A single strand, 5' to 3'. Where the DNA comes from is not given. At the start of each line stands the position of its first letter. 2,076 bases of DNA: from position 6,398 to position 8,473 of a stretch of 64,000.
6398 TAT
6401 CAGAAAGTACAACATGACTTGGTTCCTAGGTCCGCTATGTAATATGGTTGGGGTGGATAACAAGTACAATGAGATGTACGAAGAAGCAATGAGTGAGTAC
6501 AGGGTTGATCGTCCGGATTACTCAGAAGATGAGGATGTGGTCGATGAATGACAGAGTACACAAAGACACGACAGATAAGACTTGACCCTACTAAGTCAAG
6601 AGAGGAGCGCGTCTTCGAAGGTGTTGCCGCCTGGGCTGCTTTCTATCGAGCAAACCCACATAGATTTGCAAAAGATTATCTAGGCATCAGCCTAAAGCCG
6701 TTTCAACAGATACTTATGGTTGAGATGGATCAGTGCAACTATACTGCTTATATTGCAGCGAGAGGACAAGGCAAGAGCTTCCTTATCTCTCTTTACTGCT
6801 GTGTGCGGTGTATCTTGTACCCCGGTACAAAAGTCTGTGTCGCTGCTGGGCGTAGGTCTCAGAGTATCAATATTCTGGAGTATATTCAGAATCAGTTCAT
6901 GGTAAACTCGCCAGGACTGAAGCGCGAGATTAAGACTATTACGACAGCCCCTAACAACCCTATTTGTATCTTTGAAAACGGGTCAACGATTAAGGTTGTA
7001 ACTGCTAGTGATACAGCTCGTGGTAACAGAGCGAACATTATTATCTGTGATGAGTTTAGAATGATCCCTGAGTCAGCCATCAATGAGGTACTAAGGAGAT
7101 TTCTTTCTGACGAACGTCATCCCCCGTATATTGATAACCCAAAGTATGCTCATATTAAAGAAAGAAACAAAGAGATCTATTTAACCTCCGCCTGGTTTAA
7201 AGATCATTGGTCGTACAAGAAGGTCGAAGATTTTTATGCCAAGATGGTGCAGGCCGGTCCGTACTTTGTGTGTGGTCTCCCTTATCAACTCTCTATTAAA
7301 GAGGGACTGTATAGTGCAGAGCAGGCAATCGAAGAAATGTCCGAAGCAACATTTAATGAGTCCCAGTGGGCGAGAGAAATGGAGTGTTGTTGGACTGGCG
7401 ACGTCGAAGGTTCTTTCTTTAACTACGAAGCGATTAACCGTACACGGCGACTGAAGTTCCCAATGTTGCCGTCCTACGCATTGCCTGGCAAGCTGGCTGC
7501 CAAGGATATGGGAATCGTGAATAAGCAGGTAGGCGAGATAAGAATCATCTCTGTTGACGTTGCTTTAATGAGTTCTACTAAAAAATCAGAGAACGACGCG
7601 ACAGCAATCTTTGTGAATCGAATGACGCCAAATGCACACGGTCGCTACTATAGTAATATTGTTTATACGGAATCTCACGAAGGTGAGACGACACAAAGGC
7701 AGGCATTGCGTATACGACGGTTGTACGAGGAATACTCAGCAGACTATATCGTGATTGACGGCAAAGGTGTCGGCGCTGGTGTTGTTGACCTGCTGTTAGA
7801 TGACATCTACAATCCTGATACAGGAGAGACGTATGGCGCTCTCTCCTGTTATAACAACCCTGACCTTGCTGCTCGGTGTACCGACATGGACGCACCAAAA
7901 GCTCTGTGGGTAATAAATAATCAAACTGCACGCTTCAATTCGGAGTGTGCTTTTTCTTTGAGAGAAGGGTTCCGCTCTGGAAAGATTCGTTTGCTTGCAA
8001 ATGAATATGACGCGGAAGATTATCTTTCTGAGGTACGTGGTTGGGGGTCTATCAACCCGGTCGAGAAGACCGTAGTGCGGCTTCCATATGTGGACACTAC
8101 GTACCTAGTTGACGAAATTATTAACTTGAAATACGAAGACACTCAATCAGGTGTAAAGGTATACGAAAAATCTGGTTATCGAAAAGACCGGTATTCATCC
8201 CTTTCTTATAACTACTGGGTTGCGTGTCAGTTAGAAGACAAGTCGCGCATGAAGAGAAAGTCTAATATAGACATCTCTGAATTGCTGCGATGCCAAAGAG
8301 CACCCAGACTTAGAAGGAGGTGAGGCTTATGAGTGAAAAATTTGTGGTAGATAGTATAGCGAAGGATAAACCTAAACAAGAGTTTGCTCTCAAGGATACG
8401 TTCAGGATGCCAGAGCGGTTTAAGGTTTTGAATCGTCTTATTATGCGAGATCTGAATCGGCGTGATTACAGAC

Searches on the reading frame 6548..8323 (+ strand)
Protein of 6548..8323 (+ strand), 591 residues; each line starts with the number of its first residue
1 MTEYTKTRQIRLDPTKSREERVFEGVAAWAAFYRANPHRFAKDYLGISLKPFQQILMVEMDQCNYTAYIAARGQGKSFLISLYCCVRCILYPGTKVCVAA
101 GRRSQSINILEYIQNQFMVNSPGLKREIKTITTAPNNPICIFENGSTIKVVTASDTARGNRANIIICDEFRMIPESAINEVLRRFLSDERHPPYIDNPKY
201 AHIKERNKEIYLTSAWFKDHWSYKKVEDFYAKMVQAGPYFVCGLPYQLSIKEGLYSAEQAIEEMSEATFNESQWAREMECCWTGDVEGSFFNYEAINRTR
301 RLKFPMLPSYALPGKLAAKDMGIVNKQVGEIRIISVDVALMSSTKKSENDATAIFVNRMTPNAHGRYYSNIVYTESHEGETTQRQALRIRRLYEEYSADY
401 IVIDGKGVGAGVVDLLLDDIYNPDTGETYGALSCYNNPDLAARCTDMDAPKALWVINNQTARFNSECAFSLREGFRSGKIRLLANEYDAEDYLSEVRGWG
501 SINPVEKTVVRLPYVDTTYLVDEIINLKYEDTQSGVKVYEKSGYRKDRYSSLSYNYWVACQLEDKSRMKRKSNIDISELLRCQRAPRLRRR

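Call 60: search_dna_similar(query=window:6548-8323:+, collection=phages, mode=protein, max_rows=12)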
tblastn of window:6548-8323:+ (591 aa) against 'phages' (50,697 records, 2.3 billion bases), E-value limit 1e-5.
Records with a match: 154; places in all: 162; records where one place covers at least 80% of the query: 121.
Best place of each record, by identity: <60% 154.
By first word of the organism name: Bacillus 82; Lactococcus 22; Enterococcus 7; Clostridioides 6; Clostridium 6; Enterocloster 6; Bacteriophage 5; Staphylococcus 4; Mammaliicoccus 4; Thomasclavelia 2; and 8 more.
By host as written in the record: Lactococcus lactis 17; Bacillus subtilis BEST7003 11; - 10; Bacillus cereus 10; Bacillus anthracis Sterne 10; Bacillus subtilis 7; Bacillus anthracis 7; Bacillus subtilis subsp. subtilis str. 168 6; and 43 more.
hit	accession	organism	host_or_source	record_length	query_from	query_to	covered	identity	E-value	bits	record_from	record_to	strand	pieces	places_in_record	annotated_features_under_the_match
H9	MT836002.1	Bacteriophage sp.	human fecal samples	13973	17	563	93%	48.2%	2e-170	542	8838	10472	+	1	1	record has no annotation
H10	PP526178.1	Bacillus phage phi3T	Bacillus subtilis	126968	20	578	95%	42.7%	4e-146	473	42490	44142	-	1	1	record has no annotation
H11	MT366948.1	Bacillus phage Hyb3phi3Ts-SPbeta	Bacillus subtilis subsp. subtilis str. ...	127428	20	578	95%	42.7%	4e-146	473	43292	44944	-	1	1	terminase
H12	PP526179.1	Bacillus phage phi3T-SPBeta hybrid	Bacillus subtilis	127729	20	578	95%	42.7%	4e-146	473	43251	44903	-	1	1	record has no annotation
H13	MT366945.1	Bacillus phage phi3Ts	Bacillus subtilis subsp. subtilis str. ...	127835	20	578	95%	42.7%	4e-146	473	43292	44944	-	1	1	terminase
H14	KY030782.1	Bacillus phage phi3T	Bacillus subtilis str. 168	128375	20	578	95%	42.7%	4e-146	473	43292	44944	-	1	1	hypothetical protein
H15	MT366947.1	Bacillus phage Hyb2phi3Ts-SPbeta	Bacillus subtilis subsp. subtilis str. ...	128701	20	578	95%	42.7%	4e-146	473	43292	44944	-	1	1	terminase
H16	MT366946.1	Bacillus phage Hyb1phi3Ts-SPbeta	Bacillus subtilis subsp. subtilis str. ...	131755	20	578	95%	42.7%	4e-146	473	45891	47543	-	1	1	terminase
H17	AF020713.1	Bacillus phage SPBc2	-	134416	20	578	95%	42.7%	4e-146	473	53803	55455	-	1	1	yonF: hypothetical protein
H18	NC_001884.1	Bacillus phage SPBc2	Bacillus subtilis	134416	20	578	95%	42.7%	4e-146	473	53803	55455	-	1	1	yonF: terminase family protein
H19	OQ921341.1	Bacillus phage SPbetaL1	Bacillus subtilis BEST7003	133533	20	578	95%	42.7%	9e-146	471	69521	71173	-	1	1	hypothetical protein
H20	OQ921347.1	Bacillus phage SPbetaL7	Bacillus subtilis BEST7003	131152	20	578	95%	42.5%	2e-145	470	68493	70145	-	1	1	hypothetical protein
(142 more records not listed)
